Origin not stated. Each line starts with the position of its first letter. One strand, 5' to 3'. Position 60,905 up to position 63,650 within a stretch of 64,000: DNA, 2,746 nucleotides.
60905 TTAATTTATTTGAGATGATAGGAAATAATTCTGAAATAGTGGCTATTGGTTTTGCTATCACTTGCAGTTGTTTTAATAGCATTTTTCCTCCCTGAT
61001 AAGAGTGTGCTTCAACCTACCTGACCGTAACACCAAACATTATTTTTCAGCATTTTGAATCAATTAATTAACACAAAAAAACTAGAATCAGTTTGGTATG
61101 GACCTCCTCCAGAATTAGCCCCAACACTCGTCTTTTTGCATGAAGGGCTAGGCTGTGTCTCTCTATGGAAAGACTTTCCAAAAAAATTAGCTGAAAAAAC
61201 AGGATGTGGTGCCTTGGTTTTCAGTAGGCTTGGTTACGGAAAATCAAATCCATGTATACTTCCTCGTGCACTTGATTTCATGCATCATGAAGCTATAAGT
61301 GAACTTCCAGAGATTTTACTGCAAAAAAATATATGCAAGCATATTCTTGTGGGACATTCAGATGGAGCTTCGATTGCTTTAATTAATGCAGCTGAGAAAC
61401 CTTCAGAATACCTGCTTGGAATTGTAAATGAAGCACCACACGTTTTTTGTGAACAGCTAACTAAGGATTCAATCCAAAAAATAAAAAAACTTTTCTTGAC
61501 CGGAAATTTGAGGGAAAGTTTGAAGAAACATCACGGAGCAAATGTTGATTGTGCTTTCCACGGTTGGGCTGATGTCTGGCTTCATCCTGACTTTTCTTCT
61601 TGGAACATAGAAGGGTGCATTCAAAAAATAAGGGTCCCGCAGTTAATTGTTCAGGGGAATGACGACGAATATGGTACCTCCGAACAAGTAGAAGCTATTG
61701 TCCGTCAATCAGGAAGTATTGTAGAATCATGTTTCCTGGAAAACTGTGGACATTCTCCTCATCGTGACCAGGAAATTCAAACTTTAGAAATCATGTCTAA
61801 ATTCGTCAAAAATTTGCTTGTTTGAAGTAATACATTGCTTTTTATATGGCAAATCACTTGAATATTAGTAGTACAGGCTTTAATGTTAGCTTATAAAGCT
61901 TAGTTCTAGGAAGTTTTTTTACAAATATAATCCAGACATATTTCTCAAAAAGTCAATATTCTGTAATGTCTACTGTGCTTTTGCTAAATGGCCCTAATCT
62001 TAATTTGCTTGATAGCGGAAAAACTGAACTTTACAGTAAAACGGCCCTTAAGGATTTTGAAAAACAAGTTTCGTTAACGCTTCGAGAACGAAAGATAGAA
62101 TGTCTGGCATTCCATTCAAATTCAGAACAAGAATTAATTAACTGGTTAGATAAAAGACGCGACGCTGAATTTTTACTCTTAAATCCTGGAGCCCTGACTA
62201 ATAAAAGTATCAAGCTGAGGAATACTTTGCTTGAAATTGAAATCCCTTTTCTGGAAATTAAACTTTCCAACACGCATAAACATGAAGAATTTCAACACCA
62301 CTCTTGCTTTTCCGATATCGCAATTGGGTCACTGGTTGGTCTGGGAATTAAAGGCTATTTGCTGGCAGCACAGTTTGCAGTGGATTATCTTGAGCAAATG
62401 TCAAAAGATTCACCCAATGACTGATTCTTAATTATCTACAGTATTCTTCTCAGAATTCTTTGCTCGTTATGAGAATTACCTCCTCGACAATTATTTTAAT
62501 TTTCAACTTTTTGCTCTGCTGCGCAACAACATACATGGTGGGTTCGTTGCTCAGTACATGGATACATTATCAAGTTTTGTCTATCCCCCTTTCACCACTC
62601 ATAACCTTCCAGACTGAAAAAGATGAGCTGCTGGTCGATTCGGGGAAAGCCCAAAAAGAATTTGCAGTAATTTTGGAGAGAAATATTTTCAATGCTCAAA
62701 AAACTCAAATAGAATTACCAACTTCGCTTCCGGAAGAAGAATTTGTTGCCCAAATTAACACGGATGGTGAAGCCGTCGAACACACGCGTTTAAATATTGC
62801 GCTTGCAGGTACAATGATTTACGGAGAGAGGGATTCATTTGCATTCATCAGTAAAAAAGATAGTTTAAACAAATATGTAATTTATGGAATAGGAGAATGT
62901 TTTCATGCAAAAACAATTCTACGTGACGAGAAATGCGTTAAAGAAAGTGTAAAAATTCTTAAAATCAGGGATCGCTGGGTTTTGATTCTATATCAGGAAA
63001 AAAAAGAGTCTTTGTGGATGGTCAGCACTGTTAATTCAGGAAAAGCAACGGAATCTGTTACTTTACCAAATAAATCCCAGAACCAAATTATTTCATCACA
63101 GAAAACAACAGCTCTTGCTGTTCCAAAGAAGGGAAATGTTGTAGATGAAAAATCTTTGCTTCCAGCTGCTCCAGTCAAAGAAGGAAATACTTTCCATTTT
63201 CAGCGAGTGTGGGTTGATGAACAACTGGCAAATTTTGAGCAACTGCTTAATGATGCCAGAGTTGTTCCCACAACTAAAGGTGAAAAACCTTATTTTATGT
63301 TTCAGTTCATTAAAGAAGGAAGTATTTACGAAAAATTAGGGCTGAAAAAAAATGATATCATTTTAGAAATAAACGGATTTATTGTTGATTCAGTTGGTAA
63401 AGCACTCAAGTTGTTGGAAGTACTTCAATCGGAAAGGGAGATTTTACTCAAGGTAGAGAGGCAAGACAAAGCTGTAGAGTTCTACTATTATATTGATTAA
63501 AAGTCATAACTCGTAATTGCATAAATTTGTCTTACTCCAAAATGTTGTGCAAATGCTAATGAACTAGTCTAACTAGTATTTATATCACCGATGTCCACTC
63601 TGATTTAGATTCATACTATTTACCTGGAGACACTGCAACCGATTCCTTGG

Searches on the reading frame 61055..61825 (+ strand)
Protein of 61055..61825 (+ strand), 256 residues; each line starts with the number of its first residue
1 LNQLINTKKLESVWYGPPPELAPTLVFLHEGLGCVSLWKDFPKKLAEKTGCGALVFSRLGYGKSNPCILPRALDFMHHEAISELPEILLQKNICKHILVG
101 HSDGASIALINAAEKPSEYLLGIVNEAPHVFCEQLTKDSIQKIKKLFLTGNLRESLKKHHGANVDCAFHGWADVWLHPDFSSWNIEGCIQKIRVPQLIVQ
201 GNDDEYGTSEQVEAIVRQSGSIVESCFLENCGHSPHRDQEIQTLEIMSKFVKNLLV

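Call 10: search_protein_families(library=pfam, proteins=[window:61055-61825:+], max_evalue=0.001)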
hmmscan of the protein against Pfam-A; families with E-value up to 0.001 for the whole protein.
window:61055-61825:+ (256 aa): 3 families
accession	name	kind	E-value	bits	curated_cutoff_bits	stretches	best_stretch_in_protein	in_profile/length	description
PF00561.26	Abhydrolase_1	-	2.9e-09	37.4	25.8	1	23-177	1-152/245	alpha/beta hydrolase fold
PF12697.13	Abhydrolase_6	-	1.8e-08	35.7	26.3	1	25-239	1-210/217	Alpha/beta hydrolase family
PF12146.15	Hydrolase_4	-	5.1e-07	29.7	27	0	50-147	31-126/239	Serine aminopeptidase, S33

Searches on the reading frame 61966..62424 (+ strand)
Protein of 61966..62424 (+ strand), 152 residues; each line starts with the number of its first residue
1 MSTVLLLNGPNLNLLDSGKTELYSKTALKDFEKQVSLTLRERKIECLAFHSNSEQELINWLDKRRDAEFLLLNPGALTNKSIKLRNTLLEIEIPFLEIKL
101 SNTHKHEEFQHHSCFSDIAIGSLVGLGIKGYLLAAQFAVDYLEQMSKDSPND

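Call 10: search_protein_families(library=pfam, proteins=[window:61966-62424:+], max_evalue=0.001)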
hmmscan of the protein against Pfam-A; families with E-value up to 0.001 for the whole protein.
window:61966-62424:+ (152 aa): 1 family
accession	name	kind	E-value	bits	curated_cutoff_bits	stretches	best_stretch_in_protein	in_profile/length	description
PF01220.24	DHquinase_II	-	3.5e-37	127.7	23.3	1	4-138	2-137/138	Dehydroquinase class II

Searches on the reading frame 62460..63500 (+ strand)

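Call 10: search_protein_families(library=pfam, proteins=[window:62460-63500:+], max_evalue=0.001)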
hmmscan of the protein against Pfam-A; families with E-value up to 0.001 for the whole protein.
window:62460-63500:+ (346 aa): 2 families
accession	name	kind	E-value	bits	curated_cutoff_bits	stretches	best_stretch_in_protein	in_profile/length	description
PF17820.7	PDZ_6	-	0.00019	21.5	27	1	285-334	6-54/54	PDZ domain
PF13180.12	PDZ_2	-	0.00051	20.7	27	0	290-340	25-75/80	PDZ domain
